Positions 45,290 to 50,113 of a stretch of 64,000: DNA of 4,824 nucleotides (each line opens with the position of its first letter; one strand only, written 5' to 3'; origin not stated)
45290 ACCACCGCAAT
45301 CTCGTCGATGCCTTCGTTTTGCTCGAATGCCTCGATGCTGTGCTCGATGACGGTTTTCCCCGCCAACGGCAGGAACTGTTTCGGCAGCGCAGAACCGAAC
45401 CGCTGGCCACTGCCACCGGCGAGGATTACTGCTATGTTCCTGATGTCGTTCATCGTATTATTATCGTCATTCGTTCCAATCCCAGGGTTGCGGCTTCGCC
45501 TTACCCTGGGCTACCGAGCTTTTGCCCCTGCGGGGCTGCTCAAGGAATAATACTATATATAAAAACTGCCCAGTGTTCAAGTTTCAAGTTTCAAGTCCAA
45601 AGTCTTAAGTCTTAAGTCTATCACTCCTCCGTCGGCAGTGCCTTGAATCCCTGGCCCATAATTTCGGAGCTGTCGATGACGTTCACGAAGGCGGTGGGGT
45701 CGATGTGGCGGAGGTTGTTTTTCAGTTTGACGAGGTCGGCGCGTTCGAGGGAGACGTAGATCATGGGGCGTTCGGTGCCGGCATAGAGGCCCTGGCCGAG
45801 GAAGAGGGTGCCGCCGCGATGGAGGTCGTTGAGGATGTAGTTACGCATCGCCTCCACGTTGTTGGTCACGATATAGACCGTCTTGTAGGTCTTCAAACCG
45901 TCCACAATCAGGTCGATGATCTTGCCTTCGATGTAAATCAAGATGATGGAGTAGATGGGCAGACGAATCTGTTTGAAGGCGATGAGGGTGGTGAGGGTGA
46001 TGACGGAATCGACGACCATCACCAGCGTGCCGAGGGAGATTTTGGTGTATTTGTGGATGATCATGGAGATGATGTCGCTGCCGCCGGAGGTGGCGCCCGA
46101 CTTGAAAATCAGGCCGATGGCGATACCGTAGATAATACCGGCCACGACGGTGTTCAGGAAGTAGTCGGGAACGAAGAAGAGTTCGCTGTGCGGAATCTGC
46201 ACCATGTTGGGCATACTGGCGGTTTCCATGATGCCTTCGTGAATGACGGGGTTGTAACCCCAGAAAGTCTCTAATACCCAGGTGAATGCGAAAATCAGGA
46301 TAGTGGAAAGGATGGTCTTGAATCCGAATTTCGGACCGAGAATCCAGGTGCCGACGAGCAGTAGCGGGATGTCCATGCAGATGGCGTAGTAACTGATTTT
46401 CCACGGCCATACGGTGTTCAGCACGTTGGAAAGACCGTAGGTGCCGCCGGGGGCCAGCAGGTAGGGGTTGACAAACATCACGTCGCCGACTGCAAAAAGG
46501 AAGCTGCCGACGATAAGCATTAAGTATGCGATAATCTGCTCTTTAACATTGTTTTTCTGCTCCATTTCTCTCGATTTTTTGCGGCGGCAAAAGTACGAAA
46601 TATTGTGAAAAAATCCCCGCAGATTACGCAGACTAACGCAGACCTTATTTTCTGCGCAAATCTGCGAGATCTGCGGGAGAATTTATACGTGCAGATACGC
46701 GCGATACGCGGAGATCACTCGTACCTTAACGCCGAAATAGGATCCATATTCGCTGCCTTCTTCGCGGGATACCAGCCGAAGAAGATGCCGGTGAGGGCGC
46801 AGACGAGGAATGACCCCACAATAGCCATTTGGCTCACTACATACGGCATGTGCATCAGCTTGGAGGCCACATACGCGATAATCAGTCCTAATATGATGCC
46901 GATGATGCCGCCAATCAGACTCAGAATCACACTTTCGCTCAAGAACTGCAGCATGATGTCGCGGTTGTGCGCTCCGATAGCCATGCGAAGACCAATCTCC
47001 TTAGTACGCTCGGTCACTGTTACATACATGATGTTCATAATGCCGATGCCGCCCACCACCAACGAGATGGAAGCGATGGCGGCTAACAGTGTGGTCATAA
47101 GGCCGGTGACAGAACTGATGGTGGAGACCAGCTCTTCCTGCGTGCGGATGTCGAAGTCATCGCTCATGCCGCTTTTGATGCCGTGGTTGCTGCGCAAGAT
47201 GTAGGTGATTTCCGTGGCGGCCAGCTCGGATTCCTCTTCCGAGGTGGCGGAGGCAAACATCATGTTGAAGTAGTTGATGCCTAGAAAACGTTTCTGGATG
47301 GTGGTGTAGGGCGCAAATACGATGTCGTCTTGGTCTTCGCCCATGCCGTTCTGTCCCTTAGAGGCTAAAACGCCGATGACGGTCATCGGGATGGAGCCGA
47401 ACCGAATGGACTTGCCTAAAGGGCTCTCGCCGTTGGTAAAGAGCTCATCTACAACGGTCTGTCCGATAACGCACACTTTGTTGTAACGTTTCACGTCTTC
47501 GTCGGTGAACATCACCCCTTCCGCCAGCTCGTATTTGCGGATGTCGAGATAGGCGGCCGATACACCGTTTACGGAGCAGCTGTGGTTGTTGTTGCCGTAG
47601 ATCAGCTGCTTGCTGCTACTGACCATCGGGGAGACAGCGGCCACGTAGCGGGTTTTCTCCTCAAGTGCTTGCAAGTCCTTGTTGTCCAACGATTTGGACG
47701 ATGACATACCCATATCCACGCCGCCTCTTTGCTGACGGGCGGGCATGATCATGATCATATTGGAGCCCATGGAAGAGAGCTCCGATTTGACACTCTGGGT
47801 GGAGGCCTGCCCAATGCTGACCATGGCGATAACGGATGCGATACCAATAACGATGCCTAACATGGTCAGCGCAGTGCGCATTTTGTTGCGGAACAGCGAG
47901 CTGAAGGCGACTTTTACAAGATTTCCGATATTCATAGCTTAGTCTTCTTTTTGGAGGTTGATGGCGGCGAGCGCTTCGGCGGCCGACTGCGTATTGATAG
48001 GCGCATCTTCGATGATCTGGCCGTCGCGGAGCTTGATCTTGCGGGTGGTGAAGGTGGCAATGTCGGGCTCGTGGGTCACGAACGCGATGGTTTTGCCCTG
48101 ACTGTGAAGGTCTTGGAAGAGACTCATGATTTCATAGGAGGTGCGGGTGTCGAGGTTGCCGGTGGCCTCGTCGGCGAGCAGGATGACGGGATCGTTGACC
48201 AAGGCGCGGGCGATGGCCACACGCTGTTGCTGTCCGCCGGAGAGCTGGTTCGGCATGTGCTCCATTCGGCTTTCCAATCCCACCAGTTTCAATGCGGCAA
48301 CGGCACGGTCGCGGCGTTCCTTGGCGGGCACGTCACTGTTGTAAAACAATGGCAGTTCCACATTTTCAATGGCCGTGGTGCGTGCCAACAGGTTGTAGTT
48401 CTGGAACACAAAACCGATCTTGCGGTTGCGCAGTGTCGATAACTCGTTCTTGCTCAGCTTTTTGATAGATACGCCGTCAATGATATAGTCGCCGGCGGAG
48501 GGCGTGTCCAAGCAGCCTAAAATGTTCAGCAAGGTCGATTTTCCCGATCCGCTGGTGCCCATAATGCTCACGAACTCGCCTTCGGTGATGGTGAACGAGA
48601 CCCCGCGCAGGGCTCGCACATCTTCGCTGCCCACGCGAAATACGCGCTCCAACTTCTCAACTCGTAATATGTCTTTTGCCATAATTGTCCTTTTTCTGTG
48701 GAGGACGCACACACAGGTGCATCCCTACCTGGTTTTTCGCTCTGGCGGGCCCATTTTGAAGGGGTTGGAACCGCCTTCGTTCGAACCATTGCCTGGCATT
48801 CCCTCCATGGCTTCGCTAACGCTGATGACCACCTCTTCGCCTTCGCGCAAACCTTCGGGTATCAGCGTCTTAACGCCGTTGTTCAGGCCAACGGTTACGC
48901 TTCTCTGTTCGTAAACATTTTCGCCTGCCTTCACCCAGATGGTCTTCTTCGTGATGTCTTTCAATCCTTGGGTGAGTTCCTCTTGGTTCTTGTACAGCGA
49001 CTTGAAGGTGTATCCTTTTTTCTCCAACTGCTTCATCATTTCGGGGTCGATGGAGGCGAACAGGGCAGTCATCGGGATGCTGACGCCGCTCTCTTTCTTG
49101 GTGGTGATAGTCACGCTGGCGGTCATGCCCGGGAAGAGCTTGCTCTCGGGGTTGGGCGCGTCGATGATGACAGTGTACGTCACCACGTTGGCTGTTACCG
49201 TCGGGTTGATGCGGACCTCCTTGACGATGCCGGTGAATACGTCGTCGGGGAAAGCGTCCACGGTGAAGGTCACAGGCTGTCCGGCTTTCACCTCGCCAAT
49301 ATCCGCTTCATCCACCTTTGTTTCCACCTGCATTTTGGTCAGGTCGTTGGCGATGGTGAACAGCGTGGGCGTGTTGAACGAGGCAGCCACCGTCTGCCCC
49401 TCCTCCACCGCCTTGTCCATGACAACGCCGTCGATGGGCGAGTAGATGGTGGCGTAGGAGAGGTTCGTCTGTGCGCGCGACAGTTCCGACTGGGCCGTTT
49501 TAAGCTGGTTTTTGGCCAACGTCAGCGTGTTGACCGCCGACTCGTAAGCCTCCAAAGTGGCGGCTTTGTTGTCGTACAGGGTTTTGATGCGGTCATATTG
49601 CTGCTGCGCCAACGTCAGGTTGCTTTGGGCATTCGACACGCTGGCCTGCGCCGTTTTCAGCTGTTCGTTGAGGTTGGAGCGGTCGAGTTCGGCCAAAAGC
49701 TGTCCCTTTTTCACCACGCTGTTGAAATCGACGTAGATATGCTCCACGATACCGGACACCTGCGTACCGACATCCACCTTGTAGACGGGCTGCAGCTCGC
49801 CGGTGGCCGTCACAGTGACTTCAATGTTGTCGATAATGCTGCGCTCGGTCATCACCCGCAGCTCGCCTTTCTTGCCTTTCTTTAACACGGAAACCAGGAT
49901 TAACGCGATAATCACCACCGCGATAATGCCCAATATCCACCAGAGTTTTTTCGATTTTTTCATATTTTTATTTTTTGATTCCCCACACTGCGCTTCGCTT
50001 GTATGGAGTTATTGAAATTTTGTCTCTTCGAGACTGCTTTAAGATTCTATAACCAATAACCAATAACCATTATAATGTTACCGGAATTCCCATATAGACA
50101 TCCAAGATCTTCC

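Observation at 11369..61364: Composite GNA-triloop double-hairpin element placed 17-40 nt upstream of five start codons, with stem covariation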

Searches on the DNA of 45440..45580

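Call 72: search_rna_families(source=window, start=45440, end=45580, threshold=evalue, max_evalue=10, show_alignments=1)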
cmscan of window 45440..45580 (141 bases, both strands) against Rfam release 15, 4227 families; matches with E-value up to 10: 3.
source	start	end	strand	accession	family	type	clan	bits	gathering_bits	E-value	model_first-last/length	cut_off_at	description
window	45481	45537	+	RF01687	Acido-Lenti-1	Gene; sRNA;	-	24.1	37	0.00064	1-46/46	no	Acido-Lenti-1 RNA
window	45474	45517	-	RF02028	mir-1827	Gene; miRNA;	-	16.5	82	0.31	1-66/66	no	mir-1827 microRNA precursor family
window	45483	45544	-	RF01881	Xist_exon4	Gene; lncRNA;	-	8.1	100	8.8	77-126/126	no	X-chromosome inactivation gene exon 4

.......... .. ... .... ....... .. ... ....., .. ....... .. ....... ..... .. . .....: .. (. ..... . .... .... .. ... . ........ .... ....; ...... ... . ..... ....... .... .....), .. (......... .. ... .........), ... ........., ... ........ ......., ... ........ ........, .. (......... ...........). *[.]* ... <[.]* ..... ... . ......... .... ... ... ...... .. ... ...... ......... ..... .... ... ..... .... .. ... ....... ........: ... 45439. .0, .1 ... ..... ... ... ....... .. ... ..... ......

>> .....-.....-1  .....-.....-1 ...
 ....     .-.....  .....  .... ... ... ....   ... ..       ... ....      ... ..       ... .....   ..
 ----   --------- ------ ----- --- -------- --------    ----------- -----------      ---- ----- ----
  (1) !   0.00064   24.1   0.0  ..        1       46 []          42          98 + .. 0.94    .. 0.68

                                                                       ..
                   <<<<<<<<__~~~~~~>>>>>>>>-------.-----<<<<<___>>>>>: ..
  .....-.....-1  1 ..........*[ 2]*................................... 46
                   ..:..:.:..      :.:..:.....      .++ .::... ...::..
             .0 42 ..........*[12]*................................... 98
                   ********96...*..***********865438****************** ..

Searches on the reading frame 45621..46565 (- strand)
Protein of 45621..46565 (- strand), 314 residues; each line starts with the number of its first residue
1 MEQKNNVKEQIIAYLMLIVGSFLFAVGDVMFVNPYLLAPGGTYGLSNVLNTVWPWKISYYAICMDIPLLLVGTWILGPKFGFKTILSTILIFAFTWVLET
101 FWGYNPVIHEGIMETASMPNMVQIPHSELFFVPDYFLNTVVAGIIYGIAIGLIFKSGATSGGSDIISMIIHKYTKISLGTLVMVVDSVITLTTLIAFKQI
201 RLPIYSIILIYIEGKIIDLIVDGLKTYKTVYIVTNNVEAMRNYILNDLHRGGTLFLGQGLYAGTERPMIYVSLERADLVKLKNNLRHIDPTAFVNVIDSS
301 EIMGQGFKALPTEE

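Call 79: search_protein_families(library=pfam, proteins=[window:45621-46565:-], max_evalue=0.00001)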
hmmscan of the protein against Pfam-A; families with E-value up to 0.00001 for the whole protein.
window:45621-46565:- (314 aa): 2 families
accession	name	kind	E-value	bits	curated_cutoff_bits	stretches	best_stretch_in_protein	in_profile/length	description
PF02588.21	YitT_membrane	-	5.1e-48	163.6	24.3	1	14-244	2-204/205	Uncharacterised 5xTM membrane BCR, YitT family COG1284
PF10035.14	DUF2179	-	8.3e-15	54.8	22.8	1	250-304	1-55/55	Uncharacterized protein conserved in bacteria (DUF2179)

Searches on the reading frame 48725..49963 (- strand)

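Call 79: search_protein_families(library=pfam, proteins=[window:48725-49963:-], max_evalue=0.00001)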
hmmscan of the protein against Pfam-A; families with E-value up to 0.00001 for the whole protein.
window:48725-49963:- (412 aa): 2 families
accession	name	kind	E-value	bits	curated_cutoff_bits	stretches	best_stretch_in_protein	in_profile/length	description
PF16576.10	HlyD_D23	-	7.7e-28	97.7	30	1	63-282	20-214/214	Barrel-sandwich domain of CusB or HlyD membrane-fusion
PF13437.12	HlyD_3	-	2.3e-17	64.1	22.2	1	172-278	1-105/106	HlyD family secretion protein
